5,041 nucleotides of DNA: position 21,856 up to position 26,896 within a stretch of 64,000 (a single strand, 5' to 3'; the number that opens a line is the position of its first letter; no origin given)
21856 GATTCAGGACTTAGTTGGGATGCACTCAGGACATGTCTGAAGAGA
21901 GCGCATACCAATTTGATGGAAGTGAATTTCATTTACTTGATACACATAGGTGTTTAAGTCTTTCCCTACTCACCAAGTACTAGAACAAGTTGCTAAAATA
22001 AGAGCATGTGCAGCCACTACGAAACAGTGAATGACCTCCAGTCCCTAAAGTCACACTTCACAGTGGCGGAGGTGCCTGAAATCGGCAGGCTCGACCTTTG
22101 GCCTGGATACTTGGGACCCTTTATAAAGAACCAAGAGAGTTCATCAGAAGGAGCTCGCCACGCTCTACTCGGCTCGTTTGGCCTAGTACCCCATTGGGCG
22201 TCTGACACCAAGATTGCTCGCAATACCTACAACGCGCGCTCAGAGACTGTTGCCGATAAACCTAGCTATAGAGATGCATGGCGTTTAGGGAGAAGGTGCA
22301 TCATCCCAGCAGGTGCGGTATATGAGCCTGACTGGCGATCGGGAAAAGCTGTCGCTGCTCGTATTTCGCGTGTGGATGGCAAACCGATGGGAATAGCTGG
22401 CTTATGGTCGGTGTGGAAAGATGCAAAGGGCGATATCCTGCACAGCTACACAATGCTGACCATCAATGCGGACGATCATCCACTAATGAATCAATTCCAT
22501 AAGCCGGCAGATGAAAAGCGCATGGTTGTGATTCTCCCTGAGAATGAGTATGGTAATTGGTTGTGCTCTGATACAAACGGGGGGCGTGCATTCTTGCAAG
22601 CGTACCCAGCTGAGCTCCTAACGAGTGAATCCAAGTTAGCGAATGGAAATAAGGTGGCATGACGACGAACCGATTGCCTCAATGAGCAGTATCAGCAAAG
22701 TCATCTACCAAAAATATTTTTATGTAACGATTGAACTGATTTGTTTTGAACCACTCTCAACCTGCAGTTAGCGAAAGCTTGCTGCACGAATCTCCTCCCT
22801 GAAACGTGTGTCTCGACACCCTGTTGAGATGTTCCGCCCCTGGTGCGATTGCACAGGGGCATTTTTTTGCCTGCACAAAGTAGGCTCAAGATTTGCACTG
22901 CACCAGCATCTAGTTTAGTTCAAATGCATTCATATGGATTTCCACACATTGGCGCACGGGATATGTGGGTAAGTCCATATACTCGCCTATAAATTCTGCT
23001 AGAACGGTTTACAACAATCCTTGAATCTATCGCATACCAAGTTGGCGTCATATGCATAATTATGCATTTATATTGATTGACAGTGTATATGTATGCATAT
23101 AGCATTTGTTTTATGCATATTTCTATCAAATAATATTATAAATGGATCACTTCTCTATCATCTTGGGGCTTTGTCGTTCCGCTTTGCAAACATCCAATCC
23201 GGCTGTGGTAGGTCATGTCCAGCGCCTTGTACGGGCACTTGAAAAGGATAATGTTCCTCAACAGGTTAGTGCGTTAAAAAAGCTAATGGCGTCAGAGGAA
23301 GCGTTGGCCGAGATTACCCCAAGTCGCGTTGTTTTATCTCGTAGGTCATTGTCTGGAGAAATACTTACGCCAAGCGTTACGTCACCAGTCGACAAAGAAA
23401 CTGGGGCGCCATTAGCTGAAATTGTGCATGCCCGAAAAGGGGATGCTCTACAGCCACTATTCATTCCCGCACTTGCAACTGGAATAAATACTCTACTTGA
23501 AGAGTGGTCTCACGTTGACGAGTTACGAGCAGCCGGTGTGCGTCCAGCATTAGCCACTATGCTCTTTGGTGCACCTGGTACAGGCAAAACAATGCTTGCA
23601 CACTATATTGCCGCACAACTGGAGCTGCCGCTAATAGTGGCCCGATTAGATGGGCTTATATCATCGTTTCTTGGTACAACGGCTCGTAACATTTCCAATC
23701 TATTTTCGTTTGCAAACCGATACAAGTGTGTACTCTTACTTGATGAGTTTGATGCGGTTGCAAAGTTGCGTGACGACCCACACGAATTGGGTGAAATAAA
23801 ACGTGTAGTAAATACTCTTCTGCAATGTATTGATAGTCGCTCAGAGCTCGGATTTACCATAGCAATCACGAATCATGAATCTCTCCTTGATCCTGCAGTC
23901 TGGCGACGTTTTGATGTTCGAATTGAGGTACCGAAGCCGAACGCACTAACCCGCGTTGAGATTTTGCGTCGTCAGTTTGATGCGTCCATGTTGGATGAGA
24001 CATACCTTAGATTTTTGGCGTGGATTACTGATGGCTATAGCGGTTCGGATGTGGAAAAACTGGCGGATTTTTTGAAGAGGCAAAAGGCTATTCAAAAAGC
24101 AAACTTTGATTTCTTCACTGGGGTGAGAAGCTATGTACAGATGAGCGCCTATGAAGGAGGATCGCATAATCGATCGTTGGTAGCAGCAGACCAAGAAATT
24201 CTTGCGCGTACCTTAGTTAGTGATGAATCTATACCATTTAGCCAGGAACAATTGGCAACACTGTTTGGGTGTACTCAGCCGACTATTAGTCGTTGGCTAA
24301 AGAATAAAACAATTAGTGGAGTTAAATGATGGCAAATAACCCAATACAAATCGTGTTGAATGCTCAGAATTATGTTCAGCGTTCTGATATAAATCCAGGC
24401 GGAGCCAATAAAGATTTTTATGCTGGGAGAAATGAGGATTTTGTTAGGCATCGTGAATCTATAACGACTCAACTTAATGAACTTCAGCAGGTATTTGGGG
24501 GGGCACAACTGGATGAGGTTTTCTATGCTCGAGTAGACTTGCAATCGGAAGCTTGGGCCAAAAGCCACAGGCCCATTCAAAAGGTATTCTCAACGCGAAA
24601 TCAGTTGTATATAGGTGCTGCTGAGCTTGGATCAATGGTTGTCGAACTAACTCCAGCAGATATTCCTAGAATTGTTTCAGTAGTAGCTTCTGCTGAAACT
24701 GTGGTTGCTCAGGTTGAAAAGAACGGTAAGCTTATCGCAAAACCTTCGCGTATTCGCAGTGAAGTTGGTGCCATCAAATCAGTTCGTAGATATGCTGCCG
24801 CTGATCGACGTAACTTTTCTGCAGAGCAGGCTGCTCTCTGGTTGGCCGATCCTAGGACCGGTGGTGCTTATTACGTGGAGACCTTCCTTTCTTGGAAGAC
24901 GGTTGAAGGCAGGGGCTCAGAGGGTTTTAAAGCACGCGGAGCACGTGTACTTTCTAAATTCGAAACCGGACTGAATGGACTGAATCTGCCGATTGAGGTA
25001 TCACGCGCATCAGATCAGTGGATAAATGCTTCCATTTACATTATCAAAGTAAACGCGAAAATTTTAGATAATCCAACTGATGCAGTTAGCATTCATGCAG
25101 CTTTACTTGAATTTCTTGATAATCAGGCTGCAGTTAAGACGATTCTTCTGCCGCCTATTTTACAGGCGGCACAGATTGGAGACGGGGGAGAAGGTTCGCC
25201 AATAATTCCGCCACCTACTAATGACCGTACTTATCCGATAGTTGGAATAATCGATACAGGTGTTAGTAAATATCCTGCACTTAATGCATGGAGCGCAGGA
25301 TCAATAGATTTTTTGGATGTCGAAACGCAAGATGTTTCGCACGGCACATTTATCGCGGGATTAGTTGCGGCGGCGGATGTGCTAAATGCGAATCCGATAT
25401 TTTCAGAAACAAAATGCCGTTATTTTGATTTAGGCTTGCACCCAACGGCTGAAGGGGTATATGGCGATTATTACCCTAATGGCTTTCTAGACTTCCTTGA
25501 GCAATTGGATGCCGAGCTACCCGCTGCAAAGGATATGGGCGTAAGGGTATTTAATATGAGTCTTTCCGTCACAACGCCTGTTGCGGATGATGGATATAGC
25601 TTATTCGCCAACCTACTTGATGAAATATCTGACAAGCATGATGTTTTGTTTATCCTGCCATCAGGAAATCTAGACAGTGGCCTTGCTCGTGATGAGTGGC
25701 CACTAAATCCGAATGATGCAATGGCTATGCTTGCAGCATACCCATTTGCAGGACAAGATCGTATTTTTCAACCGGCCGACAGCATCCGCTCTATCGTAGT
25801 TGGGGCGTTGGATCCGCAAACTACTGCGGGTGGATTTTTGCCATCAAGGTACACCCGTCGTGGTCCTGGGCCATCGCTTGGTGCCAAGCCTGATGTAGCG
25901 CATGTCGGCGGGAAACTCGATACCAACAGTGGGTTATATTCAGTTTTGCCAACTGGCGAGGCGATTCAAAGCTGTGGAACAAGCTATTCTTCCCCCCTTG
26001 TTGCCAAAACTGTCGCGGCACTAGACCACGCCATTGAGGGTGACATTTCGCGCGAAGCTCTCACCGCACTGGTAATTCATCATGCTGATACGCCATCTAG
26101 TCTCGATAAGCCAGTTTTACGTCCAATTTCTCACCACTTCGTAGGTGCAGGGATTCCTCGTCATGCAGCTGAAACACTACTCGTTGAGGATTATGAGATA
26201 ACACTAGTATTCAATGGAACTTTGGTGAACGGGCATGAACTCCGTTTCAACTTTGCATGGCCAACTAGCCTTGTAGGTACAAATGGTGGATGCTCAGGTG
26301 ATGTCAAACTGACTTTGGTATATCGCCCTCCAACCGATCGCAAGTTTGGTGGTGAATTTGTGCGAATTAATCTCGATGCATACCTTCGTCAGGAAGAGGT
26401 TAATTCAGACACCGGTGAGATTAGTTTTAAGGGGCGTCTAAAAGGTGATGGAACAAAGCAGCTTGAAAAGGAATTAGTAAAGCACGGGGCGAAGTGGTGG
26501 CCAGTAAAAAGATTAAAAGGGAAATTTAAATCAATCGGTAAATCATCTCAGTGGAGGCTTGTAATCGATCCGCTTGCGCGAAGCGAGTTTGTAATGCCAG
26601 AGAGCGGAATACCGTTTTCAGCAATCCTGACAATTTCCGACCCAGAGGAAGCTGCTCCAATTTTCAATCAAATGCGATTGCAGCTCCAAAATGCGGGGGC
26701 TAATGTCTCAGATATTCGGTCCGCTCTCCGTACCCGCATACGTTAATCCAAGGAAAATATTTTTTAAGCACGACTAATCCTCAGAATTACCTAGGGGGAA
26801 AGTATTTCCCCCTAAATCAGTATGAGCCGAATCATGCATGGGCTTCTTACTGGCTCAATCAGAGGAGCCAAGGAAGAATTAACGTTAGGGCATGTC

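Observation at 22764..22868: Copy B of the CUCCUCCC-loop sRNA at the junction between two island modules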

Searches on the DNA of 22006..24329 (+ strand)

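Call 6: search_rna_families(source=window, start=22500, end=23200, threshold=evalue, max_evalue=10, show_alignments=3)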
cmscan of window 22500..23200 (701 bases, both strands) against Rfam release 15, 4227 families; matches with E-value up to 10: 12.
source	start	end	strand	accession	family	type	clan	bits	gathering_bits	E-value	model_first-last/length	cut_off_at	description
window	22783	22868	+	RF02837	anti-hemB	Gene; sRNA;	-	36.7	49.5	6.8e-07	1-81/81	no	Burkholderia RNA 7 (anti-hemB)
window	23045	23118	+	RF04154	mir-1277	Gene; miRNA;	-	20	81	0.68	1-78/78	no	mir-1277 microRNA precursor family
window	22975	23054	-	RF01175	snoU83D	Gene; snRNA; snoRNA; CD-box;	-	19.5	55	0.61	1-81/81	no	Small nucleolar RNA U83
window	23050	23100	+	RF04176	mir-3149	Gene; miRNA;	-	16.9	100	3.4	1-83/83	no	mir-3149 microRNA precursor family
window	23048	23101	+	RF04217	mir-297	Gene; miRNA;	-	16.7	90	6.1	1-71/71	no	mir-297 microRNA precursor family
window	23052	23098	+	RF03633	mir-5882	Gene; miRNA;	-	16.4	95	6.4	1-77/77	no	mir-5882 microRNA precursor family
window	22791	22868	+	RF00021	Spot_42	Gene; sRNA;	-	15.5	80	3.2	1-115/115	no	Spot 42 RNA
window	22807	22868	+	RF02399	NsiR1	Gene; sRNA;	-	15.4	39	2.9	1-60/60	no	Nitrogen stress-induced RNA 1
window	23064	23097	-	RF00791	mir-357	Gene; miRNA;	-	15.2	49.4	4.6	20-53/72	no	mir-357 microRNA precursor family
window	22770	22909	-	RF02204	WT1-AS_2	Gene; lncRNA;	-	14.1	45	3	1-137/137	no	WT1 antisense RNA conserved region 2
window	23009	23124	+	RF02377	SurA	Gene; sRNA;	-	13.4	100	0.42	1-279/279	no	SurA sRNA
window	22977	23022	-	RF03027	RT-6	Gene; sRNA;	-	12.8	46.7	6.7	27-70/75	no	RT-6 RNA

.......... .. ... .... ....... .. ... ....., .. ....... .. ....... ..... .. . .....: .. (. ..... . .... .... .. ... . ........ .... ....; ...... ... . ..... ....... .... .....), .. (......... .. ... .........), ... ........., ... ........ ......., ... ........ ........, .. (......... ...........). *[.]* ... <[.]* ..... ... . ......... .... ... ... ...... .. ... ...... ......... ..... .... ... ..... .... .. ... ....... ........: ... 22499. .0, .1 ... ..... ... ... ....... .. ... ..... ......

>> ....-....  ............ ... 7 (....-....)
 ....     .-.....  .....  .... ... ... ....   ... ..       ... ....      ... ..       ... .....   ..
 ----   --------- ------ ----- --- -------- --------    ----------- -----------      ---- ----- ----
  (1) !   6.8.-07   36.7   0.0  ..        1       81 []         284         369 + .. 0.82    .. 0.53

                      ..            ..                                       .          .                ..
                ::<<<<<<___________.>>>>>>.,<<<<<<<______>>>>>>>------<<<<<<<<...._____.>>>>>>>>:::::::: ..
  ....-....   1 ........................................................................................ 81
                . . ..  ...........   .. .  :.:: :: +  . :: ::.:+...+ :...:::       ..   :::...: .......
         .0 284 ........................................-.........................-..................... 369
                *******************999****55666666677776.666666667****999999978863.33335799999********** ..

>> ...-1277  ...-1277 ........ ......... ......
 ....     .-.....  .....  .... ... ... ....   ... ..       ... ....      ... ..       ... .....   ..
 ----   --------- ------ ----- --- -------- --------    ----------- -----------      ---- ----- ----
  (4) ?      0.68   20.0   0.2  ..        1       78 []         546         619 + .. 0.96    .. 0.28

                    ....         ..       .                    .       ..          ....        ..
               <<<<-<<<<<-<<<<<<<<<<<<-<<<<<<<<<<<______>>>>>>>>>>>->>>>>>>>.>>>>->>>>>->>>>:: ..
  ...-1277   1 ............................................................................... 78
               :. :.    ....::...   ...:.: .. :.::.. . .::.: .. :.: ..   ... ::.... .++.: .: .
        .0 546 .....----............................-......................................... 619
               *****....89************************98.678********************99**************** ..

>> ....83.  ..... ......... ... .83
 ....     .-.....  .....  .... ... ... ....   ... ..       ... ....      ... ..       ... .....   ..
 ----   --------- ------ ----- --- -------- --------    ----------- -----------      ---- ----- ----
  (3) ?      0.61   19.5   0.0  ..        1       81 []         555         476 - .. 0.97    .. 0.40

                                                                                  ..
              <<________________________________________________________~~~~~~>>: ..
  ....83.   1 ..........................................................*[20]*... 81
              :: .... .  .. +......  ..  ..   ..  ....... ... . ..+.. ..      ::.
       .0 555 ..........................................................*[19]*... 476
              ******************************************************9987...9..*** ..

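Call 23: search_dna_similar(query=window:22764-22868:+, collection=plasmids, mode=distant, max_evalue=0.01)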
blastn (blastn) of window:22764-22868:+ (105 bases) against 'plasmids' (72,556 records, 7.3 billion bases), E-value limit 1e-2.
No match.

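Call 24: search_dna_similar(query=window:22764-22868:+, collection=phages, mode=distant, max_evalue=0.01)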
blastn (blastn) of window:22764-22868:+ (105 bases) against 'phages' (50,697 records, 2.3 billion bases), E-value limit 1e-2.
No match.

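Call 82: search_with_rna_model(model_id=R1, sources=[L162, L163, L164, L165, L166, L167, L168, L169], max_evalue=1)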
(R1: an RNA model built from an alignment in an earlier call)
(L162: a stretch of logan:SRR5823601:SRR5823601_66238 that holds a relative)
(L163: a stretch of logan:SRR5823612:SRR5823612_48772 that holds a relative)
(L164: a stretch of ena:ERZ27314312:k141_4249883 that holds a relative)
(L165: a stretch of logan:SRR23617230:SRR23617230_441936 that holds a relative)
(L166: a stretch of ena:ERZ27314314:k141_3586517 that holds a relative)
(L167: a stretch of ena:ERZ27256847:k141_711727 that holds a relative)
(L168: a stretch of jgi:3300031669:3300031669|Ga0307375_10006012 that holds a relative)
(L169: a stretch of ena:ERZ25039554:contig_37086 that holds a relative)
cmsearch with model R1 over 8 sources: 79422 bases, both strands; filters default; matches with E-value up to 1: 0.
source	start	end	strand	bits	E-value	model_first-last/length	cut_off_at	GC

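Call 89: search_with_rna_model(model_id=R1, sources=[L171, L172, L173, L174, L175, L176, L177, L009, L010, L170], max_evalue=1)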
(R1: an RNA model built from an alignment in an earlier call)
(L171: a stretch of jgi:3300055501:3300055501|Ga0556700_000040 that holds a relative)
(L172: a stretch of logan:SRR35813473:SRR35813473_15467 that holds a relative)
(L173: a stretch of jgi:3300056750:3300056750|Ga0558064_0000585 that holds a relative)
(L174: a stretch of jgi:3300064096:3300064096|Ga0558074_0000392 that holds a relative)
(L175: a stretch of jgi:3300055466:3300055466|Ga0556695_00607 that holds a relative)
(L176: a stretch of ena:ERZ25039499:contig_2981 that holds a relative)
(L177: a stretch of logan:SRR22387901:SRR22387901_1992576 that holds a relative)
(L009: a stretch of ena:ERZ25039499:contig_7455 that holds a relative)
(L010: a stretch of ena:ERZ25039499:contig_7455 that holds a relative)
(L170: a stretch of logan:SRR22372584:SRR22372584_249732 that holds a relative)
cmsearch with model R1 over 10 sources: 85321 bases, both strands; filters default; matches with E-value up to 1: 2.
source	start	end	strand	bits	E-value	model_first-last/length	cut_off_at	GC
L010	157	259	-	53.4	1.2e-10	1-107/107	no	0.52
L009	6761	6863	+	52.8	1.6e-10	1-107/107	no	0.52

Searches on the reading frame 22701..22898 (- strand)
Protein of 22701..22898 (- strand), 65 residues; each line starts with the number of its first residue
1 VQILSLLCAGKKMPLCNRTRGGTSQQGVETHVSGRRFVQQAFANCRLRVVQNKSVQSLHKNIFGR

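Call 16: search_protein_families(library=pfam, proteins=[window:22701-22898:-])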
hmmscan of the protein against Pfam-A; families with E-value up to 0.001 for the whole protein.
window:22701-22898:- (65 aa): 0 families

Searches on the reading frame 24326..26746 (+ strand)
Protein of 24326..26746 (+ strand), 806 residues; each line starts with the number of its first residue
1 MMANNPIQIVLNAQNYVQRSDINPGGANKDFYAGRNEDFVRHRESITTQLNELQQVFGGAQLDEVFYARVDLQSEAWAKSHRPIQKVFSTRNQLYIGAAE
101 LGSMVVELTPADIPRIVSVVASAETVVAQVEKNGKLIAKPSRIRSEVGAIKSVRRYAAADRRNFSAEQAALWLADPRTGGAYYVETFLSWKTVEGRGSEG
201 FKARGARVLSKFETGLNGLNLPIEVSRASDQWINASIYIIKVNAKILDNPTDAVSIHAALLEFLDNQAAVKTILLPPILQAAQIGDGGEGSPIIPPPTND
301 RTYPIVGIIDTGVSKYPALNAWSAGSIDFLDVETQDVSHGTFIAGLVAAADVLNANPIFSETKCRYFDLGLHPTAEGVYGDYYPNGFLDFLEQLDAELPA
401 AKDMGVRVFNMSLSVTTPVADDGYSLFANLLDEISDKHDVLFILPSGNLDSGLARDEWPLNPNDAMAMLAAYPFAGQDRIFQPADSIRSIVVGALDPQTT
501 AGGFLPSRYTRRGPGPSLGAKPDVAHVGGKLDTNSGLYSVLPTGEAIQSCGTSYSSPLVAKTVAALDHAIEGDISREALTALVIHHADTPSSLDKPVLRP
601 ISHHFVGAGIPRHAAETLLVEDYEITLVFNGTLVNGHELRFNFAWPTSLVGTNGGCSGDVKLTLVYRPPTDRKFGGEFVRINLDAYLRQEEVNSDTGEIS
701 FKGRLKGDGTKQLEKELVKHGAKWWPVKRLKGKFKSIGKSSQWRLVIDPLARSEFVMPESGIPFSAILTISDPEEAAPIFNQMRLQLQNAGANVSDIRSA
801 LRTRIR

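Call 16: search_protein_families(library=pfam, proteins=[window:24326-26746:+])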
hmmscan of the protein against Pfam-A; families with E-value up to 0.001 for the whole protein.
window:24326-26746:+ (806 aa): 1 family
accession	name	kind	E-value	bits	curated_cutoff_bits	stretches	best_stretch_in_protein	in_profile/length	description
PF00082.27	Peptidase_S8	-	2.2e-20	73.6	21.8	1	303-609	3-288/288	Subtilase family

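Call 93: search_protein_families(library=padloc, proteins=[window:24326-26746:+], max_evalue=0.00001)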
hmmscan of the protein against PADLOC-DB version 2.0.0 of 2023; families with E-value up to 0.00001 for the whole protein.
window:24326-26746:+ (806 aa): 7 families
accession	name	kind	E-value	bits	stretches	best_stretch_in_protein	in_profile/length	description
PDLC02199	IetS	-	4.6e-281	932.7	1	2-806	1-825/826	-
PDLC02197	IetS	-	5.1e-121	403.3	2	258-804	210-748/749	-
PDLC02200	IetS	-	2.2e-78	262.3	2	262-802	226-773/780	-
PDLC02201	IetS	-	4.2e-75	251.5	1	260-799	211-771/781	-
PDLC02202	IetS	-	1.8e-63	213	1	297-797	291-768/780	-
PDLC02198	IetS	-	3.4e-17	59.7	1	262-594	211-572/795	-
PDLC04233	IetS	-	9.5e-12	41.8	1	402-532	412-561/855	-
